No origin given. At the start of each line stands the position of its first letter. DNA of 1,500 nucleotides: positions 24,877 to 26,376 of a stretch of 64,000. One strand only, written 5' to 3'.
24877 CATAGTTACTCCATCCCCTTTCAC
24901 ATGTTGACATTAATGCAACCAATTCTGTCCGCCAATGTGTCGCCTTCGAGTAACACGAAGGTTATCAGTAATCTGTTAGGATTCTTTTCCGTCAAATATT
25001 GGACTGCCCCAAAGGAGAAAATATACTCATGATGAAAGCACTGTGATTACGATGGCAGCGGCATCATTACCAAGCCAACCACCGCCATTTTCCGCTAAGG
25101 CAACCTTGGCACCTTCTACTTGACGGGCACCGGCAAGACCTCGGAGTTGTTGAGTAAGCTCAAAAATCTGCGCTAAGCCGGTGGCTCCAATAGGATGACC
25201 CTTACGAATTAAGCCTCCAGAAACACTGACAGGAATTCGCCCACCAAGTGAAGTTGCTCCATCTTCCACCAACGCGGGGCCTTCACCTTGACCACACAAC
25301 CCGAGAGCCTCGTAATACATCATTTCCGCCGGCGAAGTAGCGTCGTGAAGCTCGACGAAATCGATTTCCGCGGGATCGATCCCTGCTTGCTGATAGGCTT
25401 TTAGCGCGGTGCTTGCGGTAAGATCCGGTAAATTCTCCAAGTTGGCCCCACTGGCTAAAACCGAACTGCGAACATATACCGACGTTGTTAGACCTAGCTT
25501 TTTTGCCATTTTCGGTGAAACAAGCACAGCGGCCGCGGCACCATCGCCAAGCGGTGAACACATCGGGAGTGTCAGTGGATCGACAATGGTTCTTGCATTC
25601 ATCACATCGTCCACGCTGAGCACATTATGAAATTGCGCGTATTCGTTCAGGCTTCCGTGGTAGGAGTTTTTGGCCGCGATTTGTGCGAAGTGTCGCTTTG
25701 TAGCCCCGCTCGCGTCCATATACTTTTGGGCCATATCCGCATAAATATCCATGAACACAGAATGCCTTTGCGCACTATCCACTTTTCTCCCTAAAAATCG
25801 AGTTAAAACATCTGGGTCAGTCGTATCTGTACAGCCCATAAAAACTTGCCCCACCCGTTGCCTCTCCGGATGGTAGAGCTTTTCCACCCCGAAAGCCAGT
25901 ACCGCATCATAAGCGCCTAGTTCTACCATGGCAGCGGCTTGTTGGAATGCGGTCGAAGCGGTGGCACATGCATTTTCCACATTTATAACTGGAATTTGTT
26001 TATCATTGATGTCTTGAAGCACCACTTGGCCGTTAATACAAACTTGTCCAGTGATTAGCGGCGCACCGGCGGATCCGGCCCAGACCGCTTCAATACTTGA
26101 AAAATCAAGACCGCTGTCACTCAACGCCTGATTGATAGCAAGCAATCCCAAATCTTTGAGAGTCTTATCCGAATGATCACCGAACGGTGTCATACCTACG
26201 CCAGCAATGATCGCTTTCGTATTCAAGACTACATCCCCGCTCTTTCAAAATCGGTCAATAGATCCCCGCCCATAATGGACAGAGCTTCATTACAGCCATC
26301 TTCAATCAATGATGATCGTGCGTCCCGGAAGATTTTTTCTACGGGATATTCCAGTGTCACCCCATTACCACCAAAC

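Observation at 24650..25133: Diverged tandem duplication of the thiolase-stop/synthetase-start junction leaving two decayed gene fragments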

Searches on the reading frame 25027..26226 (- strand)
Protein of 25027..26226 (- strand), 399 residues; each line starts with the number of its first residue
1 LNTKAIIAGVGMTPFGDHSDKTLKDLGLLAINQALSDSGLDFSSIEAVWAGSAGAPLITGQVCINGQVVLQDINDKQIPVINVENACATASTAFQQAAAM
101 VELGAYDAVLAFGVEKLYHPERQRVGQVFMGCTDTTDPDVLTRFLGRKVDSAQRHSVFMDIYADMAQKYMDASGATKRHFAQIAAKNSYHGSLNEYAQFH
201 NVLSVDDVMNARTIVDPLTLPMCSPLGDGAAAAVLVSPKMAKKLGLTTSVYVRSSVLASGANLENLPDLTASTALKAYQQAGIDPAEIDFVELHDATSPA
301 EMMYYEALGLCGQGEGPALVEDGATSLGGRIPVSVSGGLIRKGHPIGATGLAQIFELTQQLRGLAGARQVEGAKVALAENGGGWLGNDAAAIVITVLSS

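Call 8: find_encoding_contigs(protein=window:25027-26226:-, flank=4000, max_places=10)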
Protein window:25027-26226:- (399 aa): no gene with exactly this product is on record in the collection.

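Call 9: search_protein_families(library=pfam, proteins=[window:25027-26226:-])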
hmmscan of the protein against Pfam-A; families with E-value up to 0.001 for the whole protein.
window:25027-26226:- (399 aa): 6 families
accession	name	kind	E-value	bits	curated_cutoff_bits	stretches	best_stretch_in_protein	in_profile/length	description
PF22691.2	Thiolase_C_1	-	1.8e-37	128.7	28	1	271-393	21-142/144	Thiolase C-terminal domain-like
PF00108.29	Thiolase_N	-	2e-16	60.6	26.4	1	6-237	2-258/260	Thiolase, N-terminal domain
PF02803.24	Thiolase_C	-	3.5e-08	33.5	27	1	272-363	26-99/123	Thiolase, C-terminal domain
PF08545.16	ACP_syn_III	-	6.1e-07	29.7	24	0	83-117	3-37/80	3-Oxoacyl-[acyl-carrier-protein (ACP)] synthase III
PF00109.32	ketoacyl-synt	-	0.00019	21.5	20.8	1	79-125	166-212/252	Beta-ketoacyl synthase, N-terminal domain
PF02801.28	Ketoacyl-synt_C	-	0.00025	21.5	20.8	0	272-300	29-57/119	Beta-ketoacyl synthase, C-terminal domain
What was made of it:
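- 25027..26226 (-): Intact SCP2-type thiolase gene (399 aa). Its last ~90 nt form the thiolase half of repeat copy B. Pfam Thiolase_N and Thiolase_C_1 (call 9).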

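Call 11: find_homologous_proteins(query=window:25027-26226:-)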
Query window:25027-26226:- (399 aa): 7624 proteins with E <= 0.001 among 8000 candidates; the best 120 are listed.
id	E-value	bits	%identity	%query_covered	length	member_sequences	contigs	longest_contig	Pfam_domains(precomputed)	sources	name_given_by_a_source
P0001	4.8e-255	864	99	100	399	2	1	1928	PF08545.17,PF02803.25,PF00108.30,PF22691.3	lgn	-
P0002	7.8e-232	787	89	100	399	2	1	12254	PF02803.25,PF00108.30,PF22691.3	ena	-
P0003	8.5e-222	754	83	100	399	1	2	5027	PF08545.17,PF02803.25,PF00108.30,PF22691.3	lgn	-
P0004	1.3e-209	714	80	100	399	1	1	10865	PF02803.25,PF00108.30,PF22691.3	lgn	-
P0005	8.9e-205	698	77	99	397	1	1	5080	PF02803.25,PF00108.30,PF22691.3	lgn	-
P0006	1.0e-204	698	77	99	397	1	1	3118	PF02803.25,PF00108.30,PF22691.3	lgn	-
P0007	1.2e-204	698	77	99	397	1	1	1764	PF02803.25,PF00108.30,PF22691.3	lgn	-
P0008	8.1e-204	695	77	99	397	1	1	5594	PF02803.25,PF00108.30,PF22691.3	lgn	-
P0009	2.4e-203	693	76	99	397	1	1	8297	PF02803.25,PF00108.30,PF22691.3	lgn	-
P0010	9.6e-203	691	76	99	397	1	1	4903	PF02803.25,PF00108.30,PF22691.3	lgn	-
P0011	9.7e-202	688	76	99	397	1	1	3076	PF02803.25,PF00109.33,PF00108.30,PF22691.3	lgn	-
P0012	2.8e-201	687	77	99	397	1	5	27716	PF02803.25,PF00108.30,PF22691.3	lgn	-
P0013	6.7e-200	682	77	97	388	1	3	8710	PF02803.25,PF00108.30,PF22691.3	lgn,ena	-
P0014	1.7e-199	681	75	99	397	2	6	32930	PF02803.25,PF00108.30,PF22691.3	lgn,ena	-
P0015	3.8e-183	627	71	100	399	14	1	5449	PF08545.17,PF02803.25,PF00109.33,PF00108.30,PF22691.3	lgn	-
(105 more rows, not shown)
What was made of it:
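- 25027..26226 (-): 99-71% identical homologues (call 11).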

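Call 12: find_encoding_contigs(protein=P0001, flank=6000, max_places=4)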
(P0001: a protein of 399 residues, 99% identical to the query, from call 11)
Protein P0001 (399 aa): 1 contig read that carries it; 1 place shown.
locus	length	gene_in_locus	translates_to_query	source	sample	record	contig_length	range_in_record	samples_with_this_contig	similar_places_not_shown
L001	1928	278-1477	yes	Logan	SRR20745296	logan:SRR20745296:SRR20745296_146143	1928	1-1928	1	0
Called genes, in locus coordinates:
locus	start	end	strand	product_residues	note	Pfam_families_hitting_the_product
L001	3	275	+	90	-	?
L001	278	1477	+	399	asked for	PF00108:Thiolase_N, PF08545:ACP_syn_III (faint), PF02803:Thiolase_C (weak), PF22691:Thiolase_C_1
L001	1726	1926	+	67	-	?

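Call 13: find_encoding_contigs(protein=P0002, flank=6000, max_places=4)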
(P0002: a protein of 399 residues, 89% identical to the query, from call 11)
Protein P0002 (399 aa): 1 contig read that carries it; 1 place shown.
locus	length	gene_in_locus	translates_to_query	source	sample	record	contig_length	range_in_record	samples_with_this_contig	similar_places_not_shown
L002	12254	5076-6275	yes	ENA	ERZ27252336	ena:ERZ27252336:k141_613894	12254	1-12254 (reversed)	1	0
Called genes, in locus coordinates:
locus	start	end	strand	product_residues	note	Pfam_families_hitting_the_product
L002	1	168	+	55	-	?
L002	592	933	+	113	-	-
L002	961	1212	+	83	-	PF02810:SEC-C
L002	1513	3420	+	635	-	PF26965:MimR_N, PF01590:GAF, PF00158:Sigma54_activat, PF01078:Mg_chelatase (faint), PF14532:Sigma54_activ_2, PF07728:AAA_5 (faint), PF25601:AAA_lid_14, PF02954:HTH_8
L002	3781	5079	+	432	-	PF02770:Acyl-CoA_dh_M, PF00441:Acyl-CoA_dh_1, PF08028:Acyl-CoA_dh_2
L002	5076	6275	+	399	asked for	PF00108:Thiolase_N, PF02803:Thiolase_C (weak), PF22691:Thiolase_C_1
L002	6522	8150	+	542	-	PF00501:AMP-binding, PF13193:AMP-binding_C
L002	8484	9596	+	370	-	PF03435:Sacchrp_dh_NADP, PF19362:DUF5938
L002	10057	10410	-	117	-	-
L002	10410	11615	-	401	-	PF09660:DUF2397 (faint), PF13814:Replic_Relax (faint)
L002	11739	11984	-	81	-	-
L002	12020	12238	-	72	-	-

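Call 14: find_encoding_contigs(protein=P0003, flank=6000, max_places=4)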
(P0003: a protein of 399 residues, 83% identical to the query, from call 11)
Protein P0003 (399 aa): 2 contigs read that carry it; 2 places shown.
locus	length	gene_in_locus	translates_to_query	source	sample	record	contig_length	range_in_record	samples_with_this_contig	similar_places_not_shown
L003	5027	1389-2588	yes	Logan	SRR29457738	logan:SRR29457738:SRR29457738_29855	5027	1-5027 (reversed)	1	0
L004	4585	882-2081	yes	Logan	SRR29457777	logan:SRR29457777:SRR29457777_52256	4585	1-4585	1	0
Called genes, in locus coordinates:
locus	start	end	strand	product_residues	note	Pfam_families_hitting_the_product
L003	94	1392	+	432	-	PF02770:Acyl-CoA_dh_M, PF00441:Acyl-CoA_dh_1, PF08028:Acyl-CoA_dh_2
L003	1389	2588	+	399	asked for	PF00108:Thiolase_N, PF08545:ACP_syn_III (faint), PF02803:Thiolase_C, PF22691:Thiolase_C_1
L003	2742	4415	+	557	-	PF00501:AMP-binding, PF13193:AMP-binding_C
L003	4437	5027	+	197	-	?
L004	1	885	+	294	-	?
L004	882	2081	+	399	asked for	PF00108:Thiolase_N, PF08545:ACP_syn_III (faint), PF02803:Thiolase_C, PF22691:Thiolase_C_1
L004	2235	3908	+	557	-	PF00501:AMP-binding, PF13193:AMP-binding_C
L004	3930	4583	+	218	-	?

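Call 15: find_encoding_contigs(protein=P0004, flank=6000, max_places=4)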
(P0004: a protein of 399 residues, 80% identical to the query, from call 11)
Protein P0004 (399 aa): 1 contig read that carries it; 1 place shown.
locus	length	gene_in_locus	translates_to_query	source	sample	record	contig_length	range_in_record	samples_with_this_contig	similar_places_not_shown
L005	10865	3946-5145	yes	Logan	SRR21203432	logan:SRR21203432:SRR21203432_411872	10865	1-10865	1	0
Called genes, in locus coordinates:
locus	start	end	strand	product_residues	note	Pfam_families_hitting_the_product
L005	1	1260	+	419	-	?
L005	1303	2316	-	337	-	PF12625:Arabinose_bd, PF12833:HTH_18, PF00165:HTH_AraC (weak)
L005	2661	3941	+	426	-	PF02770:Acyl-CoA_dh_M, PF00441:Acyl-CoA_dh_1, PF08028:Acyl-CoA_dh_2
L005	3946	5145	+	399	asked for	PF00108:Thiolase_N, PF02803:Thiolase_C, PF22691:Thiolase_C_1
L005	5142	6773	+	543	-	PF00501:AMP-binding, PF13193:AMP-binding_C (weak)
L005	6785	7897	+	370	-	PF03435:Sacchrp_dh_NADP, PF19362:DUF5938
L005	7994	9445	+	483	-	PF01266:DAO (faint), PF01946:Thi4 (faint), PF07992:Pyr_redox_2 (weak), PF13450:NAD_binding_8 (weak), PF13738:Pyr_redox_3, PF00743:FMO-like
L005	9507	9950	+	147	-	PF03724:META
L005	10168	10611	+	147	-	PF03724:META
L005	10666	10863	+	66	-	?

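Call 16: find_encoding_contigs(protein=P0014, flank=6000, max_places=4)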
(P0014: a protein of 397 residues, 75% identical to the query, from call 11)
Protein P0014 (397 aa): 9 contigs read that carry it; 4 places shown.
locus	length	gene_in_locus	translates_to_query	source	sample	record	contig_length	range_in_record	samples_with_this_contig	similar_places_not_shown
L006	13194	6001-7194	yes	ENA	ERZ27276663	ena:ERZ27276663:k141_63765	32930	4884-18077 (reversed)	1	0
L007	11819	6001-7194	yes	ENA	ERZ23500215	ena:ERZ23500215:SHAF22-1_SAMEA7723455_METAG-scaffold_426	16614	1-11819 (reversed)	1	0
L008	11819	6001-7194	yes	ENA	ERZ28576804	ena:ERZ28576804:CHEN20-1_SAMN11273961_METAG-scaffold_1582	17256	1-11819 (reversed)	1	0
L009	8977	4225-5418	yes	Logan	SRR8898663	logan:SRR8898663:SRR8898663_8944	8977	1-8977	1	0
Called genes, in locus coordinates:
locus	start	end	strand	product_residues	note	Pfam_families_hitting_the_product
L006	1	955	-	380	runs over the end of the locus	PF02595:Gly_kinase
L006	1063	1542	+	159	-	PF02590:SPOUT_MTase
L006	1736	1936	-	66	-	-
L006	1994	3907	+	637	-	PF26965:MimR_N, PF01590:GAF, PF00158:Sigma54_activat, PF14532:Sigma54_activ_2, PF07724:AAA_2 (weak), PF25601:AAA_lid_14, PF02796:HTH_7 (weak), PF02954:HTH_8, +1 more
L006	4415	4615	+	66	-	-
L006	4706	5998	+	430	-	PF02770:Acyl-CoA_dh_M, PF00441:Acyl-CoA_dh_1, PF08028:Acyl-CoA_dh_2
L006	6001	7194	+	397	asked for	PF00108:Thiolase_N, PF02803:Thiolase_C, PF22691:Thiolase_C_1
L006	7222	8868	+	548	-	PF00501:AMP-binding, PF13193:AMP-binding_C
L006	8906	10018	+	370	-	PF03435:Sacchrp_dh_NADP, PF05368:NmrA (weak), PF13460:NAD_binding_10 (weak), PF19362:DUF5938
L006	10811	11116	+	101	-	PF01610:DDE_Tnp_ISL3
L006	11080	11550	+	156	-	PF01610:DDE_Tnp_ISL3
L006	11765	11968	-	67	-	-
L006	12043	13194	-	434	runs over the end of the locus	-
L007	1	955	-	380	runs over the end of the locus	PF02595:Gly_kinase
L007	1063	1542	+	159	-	PF02590:SPOUT_MTase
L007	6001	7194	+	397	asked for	PF00108:Thiolase_N, PF02803:Thiolase_C, PF22691:Thiolase_C_1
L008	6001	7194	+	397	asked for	PF00108:Thiolase_N, PF02803:Thiolase_C, PF22691:Thiolase_C_1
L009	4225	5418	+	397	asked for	PF00108:Thiolase_N, PF02803:Thiolase_C, PF22691:Thiolase_C_1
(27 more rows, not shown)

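Call 17: find_encoding_contigs(protein=P0015, flank=6000, max_places=3)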
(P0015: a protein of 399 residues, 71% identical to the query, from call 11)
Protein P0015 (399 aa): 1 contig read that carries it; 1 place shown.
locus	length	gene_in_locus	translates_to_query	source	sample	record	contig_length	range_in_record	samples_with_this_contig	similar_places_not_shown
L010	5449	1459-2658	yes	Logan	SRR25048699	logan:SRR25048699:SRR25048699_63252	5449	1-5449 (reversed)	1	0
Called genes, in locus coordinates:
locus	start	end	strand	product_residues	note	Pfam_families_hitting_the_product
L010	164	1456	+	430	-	PF02770:Acyl-CoA_dh_M, PF00441:Acyl-CoA_dh_1, PF08028:Acyl-CoA_dh_2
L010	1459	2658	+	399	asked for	PF00108:Thiolase_N, PF00109:ketoacyl-synt (faint), PF08545:ACP_syn_III (faint), PF02803:Thiolase_C, PF22691:Thiolase_C_1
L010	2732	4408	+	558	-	PF00501:AMP-binding, PF13193:AMP-binding_C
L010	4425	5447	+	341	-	?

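Call 18: find_encoding_contigs(protein=P0012, flank=6000, max_places=4)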
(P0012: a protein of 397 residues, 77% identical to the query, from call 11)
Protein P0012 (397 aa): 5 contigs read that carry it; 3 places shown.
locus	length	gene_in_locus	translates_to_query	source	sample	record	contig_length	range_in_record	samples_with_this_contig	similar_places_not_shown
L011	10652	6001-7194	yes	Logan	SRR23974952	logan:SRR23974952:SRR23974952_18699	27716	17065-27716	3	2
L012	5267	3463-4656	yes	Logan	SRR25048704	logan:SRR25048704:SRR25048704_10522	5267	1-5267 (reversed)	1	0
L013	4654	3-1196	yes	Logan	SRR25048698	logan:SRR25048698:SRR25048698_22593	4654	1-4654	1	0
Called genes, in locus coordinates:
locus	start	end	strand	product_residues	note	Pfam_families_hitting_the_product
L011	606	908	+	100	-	PF06153:CdAMP_rec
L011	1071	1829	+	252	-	PF00106:adh_short, PF08659:KR, PF23441:SDR (weak), PF13561:adh_short_C2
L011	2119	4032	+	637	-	PF26965:MimR_N, PF01590:GAF, PF00158:Sigma54_activat, PF14532:Sigma54_activ_2, PF25601:AAA_lid_14, PF02954:HTH_8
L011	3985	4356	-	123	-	-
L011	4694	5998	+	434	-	PF02770:Acyl-CoA_dh_M, PF00441:Acyl-CoA_dh_1, PF08028:Acyl-CoA_dh_2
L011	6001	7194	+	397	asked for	PF00108:Thiolase_N, PF02803:Thiolase_C (weak), PF22691:Thiolase_C_1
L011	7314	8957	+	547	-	PF00501:AMP-binding, PF13193:AMP-binding_C (weak)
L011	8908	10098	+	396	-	PF03435:Sacchrp_dh_NADP, PF13460:NAD_binding_10 (weak), PF19362:DUF5938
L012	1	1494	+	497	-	?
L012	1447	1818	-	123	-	-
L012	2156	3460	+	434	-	PF02770:Acyl-CoA_dh_M, PF00441:Acyl-CoA_dh_1, PF08028:Acyl-CoA_dh_2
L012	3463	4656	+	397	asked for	PF00108:Thiolase_N, PF02803:Thiolase_C (weak), PF22691:Thiolase_C_1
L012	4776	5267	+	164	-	?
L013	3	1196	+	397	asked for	PF00108:Thiolase_N, PF02803:Thiolase_C (weak), PF22691:Thiolase_C_1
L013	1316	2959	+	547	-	PF00501:AMP-binding, PF13193:AMP-binding_C (weak)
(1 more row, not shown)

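Call 23: find_related_loci(query=A2, collection=genome_contigs, flank=4000)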
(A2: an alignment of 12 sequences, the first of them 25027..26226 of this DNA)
Query A2 (399 aa) in genome_contigs; peptide patterns used: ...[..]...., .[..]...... (x = any residue, [..] = any of these).
600 stretches matched a pattern (row limit reached: there are more); 502 encode a relative of the query (tblastn E <= 1e-3); the best 80 are kept; 80 distinct loci.
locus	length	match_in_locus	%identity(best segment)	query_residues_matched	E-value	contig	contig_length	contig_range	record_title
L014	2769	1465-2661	71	1-399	0e+0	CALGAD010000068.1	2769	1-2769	MAG TPA_asm: uncultured Bacillaceae bacterium isolate SRR6713633_bin.97_CONCOCT_v1.1_MAG genome assembly, contig: ERZ794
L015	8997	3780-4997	61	1-398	2e-165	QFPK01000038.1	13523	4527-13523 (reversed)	MAG: Sphingomonas sp. isolate S2_005_003_R2_46 S2_005_003_R2_scaffold_2533, whole genome shotgun sequence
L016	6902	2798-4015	62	1-398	4e-165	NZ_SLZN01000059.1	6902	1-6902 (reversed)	Acidomonas methanolica strain DSM 5432 Ga0244655_159, whole genome shotgun sequence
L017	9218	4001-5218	60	1-398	1e-160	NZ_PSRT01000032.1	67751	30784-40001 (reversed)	Bradyrhizobium genosp. SA-3 strain Rp7b Contig032_, whole genome shotgun sequence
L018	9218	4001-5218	61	1-398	2e-158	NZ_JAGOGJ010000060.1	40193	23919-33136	MAG: Niveispirillum sp. isolate Gw_Bodden_bin_248 Gw_Bodden_1094_length_40193_cov_5.746319, whole genome shotgun sequenc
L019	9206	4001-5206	62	1-397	1e-156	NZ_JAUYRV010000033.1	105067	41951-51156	MAG: Novosphingobium sp. isolate C5_metabat.bin.10 C5_k141_418294, whole genome shotgun sequence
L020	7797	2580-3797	61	1-398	4e-156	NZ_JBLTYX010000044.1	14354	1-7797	Niveispirillum sp. KHB5.9 44_length=14354_depth=0.96x, whole genome shotgun sequence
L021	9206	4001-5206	61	1-397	5e-156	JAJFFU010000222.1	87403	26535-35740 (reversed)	MAG: Parvularculaceae bacterium isolate OFTM115 OFTM115_221, whole genome shotgun sequence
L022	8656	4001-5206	61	1-397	6e-155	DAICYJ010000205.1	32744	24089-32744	MAG TPA_asm: Novosphingobium sp. isolate clean1759 k141_92573, whole genome shotgun sequence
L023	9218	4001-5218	61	1-398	8e-155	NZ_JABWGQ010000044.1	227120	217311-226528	Sphingopyxis sp. LK2115 684, whole genome shotgun sequence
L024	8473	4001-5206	60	1-397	4e-153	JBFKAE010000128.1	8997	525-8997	MAG: Sphingomonadaceae bacterium isolate Mix_sand19.2022.05.Z.57 k141_470756_length_8997_cov_10.0000, whole genome shotg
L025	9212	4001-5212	60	1-399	1e-152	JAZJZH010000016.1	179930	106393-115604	MAG: Pseudomonadota bacterium isolate ADI_H2L1_1_122_18_3-bin016_1 ADIH2L11_B016_1_000000000016, whole genome shotgun se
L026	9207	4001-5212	60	1-399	5e-153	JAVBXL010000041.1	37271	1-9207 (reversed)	MAG: bacterium isolate GS6 743, whole genome shotgun sequence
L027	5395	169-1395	58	1-398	2e-152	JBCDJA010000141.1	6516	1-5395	MAG: Pseudomonadota bacterium isolate P01_H01_bin.24 k141_416781_length_6516_cov_15.0000, whole genome shotgun sequence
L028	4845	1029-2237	58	1-398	6e-154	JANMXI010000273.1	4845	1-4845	MAG: Pseudomonadota bacterium isolate OTE_88_metabat_125 OTE_88_k141_2569500, whole genome shotgun sequence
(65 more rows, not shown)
